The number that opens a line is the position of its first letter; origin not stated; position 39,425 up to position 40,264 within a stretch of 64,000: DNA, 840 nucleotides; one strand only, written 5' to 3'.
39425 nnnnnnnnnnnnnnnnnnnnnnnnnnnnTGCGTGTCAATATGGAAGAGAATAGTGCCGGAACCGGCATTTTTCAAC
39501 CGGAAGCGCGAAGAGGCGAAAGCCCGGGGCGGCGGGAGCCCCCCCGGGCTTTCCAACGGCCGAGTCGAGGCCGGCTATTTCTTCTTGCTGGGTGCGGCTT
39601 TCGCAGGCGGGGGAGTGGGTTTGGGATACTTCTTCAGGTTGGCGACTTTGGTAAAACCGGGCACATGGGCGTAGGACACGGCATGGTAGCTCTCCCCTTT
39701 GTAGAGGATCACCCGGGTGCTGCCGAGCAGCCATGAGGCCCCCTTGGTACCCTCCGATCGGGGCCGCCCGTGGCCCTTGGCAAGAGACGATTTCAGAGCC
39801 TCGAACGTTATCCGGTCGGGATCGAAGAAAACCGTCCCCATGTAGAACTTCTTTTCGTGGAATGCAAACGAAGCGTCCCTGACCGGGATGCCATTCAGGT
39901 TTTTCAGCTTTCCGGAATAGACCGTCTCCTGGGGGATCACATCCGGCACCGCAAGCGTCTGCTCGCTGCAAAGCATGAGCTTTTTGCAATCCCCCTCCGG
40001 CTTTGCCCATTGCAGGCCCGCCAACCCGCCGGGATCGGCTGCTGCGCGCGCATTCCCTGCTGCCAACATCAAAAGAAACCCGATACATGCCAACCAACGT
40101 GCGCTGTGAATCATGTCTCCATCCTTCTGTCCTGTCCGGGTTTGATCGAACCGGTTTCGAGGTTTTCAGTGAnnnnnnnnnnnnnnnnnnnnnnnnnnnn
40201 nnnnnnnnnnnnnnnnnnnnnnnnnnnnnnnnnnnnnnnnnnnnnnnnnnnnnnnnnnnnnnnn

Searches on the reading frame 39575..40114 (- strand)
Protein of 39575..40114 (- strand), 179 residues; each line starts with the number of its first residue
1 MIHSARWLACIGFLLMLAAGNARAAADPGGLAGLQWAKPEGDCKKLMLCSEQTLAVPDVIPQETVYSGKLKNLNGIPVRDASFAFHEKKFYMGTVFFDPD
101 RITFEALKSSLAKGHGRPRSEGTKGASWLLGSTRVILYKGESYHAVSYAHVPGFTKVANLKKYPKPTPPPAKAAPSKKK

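Call 3: search_protein_families(library=pfam, proteins=[window:39575-40114:-], max_evalue=1)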
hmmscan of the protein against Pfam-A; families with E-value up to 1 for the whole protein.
window:39575-40114:- (179 aa): 0 families

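Call 4: search_protein_families(library=ncbifam, proteins=[window:39575-40114:-], max_evalue=1)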
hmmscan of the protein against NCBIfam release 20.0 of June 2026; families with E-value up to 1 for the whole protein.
window:39575-40114:- (179 aa): 1 family
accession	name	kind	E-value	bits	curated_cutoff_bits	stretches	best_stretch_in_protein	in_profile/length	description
NF041115.1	UxxU_metal_bind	equivalog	0.071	13.3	95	1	70-107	26-58/74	metal-binding (seleno)protein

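Call 15: find_homologous_proteins(query=window:39575-40114:-, max_evalue=0.001)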
Query window:39575-40114:- (179 aa): 3 proteins with E <= 0.001 among 140 candidates.
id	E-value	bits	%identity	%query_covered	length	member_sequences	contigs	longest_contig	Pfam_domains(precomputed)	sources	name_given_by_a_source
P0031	8.8e-102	356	88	91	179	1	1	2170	-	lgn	-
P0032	2.6e-86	306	71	91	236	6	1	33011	-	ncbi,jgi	jgi:hypothetical protein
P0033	3.1e-83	296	100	74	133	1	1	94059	-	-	-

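Call 42: find_homologous_proteins(query=A5, max_evalue=0.01)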
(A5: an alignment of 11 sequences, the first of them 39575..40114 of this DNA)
Query A5 (11 sequences) (179 aa, profile of the alignment): 17 proteins with E <= 0.01 among 5844 candidates.
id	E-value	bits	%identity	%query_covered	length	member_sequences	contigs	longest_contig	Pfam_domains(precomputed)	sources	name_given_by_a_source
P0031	4.1e-82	292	88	91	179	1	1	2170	-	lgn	-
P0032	2.3e-81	290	71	91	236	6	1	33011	-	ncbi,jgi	jgi:hypothetical protein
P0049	1.9e-73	264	65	88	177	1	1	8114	-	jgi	jgi:hypothetical protein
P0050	2.7e-71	257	39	86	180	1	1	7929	-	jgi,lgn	jgi:hypothetical protein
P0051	3.6e-66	240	43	82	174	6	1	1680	-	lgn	-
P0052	1.3e-64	235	49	96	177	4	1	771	-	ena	-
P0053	8.9e-62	226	41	78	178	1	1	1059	-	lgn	-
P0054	4.8e-61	224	52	87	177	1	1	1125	-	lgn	-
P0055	2.1e-59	218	41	88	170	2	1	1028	-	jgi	jgi:hypothetical protein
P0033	2.5e-59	218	100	74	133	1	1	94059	-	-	-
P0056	7.3e-58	213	43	88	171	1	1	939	-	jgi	jgi:hypothetical protein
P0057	9.1e-58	213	40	88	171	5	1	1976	-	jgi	jgi:hypothetical protein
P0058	1.4e-57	212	40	89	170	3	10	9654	-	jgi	jgi:hypothetical protein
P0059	1.1e-56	209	42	83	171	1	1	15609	-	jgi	jgi:hypothetical protein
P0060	6.2e-56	207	38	96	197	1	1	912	-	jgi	jgi:hypothetical protein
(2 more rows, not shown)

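Call 54: predict_structure(alignment_id=A6)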
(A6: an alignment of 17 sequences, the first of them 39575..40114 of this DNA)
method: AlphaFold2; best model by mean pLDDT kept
length: 179 residues; sequences in the alignment: 17
mean_pLDDT: 88.1   pTM: 0.76
mean pLDDT of the five models: 88.1, 87.2, 86.3, 85.9, 83.7
residues with pLDDT >= 90: 131; 70-90: 19; 50-70: 26; < 50: 3
segments of 3 or more residues with pLDDT < 50: none
pLDDT, mean of each block of 10 residues (from residue 1): 59 58 74 97 97 90 96 95 98 98 96 93 95 97 97 95 79 70
secondary structure, 60 per line:
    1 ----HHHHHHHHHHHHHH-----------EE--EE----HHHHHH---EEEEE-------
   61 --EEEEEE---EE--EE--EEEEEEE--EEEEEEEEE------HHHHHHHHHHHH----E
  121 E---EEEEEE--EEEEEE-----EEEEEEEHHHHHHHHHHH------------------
elements in order: H5-18 H40-45 E49-53 E63-68 E80-86 E89-97 H104-115 E125-130 E133-138 E144-150 H151-161

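Call 57: fold_search(model_id=the predicted structure, library=pdb)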
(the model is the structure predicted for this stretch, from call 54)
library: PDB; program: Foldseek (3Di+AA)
matches with E <= 10: 1234; with E <= 0.001: 0
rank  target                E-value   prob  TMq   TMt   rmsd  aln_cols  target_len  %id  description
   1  8bh3_M                1.1e-02  0.51  0.19  0.20  11.7       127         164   16  DNA-PK Ku80 mediated dimer bound to PAXX (released 2023-06-07)
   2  6suj_DDD              2.9e-02  0.38  0.20  0.24  10.7       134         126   15  Mutations in SsgB correlate to longitudinal cell division during sporulation of Streptomyces coelicolor (released 2020-09-30)
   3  1vr8                  3.1e-02  0.97  0.36  0.45   9.2       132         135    9  Crystal structure of GTP binding regulator (TM1622) from Thermotoga Maritima at 1.75 A resolution (released 2005-03-15)
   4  6suj_CCC              3.5e-02  0.41  0.21  0.26  11.2       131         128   15  Mutations in SsgB correlate to longitudinal cell division during sporulation of Streptomyces coelicolor (released 2020-09-30)
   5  6slc_AAA              4.1e-02  0.47  0.21  0.27  10.4       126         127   13  Mutations in SsgB correlate to longitudinal cell division during sporulation of Streptomyces coelicolor (released 2020-08-26)
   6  3wtd_B                4.6e-02  0.30  0.19  0.22  11.4       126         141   17  Structure of PAXX (released 2015-01-21)
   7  3cm1_A                5.4e-02  0.28  0.17  0.21  14.0       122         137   17  Crystal structure of SsgA-like sporulation-specific cell division protein (YP_290167.1) from Thermobifida fusca YX-ER1 (released 2008-04-01)
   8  1we5_B                6.4e-02  0.18  0.16  0.05  15.7       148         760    9  Crystal Structure of Alpha-Xylosidase from Escherichia coli (released 2005-02-15)
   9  9q5c_A                6.4e-02  0.18  0.16  0.04  15.8       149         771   11  Cryo EM structure of alpha-glucosidase (yicI) from Klebsiella aerogenes (released 2025-09-03)
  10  8bh3_D                6.8e-02  0.25  0.18  0.20  12.3       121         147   21  DNA-PK Ku80 mediated dimer bound to PAXX (released 2023-06-07)
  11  9j9w_A                7.2e-02  0.89  0.28  0.31  11.7       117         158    7  A broad-spectrum anti-fungal effector dictates bacterial-fungal interkingdom interactions (released 2025-10-22)
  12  1we5_A                7.2e-02  0.15  0.16  0.05  15.5       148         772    9  Crystal Structure of Alpha-Xylosidase from Escherichia coli (released 2005-02-15)
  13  5y72_B                8.0e-02  0.25  0.19  0.13  12.7       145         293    8  DMSPP Bound AmbP3 (released 2018-07-18)
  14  2xm5                  9.0e-02  0.15  0.17  0.11  12.5       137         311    5  Structural and Mechanistic Analysis of the Magnesium-Independent Aromatic Prenyltransferase CloQ from the Clorobiocin Bi (released 2010-10-27)
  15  6xrf_H                1.0e-01  0.28  0.24  0.28  13.1       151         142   16  EagT6 Tse6 NT complex (released 2020-12-30)
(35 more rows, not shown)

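Call 61: search_solved_structures(query=A6, max_evalue=1)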
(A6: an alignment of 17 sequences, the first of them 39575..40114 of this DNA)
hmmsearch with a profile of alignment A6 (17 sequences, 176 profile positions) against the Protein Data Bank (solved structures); distinct sequences matched with E-value up to 1: 0.

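Call 62: search_protein_families(library=padloc, proteins=[window:39575-40114:-], max_evalue=0.1)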
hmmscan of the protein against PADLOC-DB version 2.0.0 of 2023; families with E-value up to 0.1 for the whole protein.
window:39575-40114:- (179 aa): 0 families
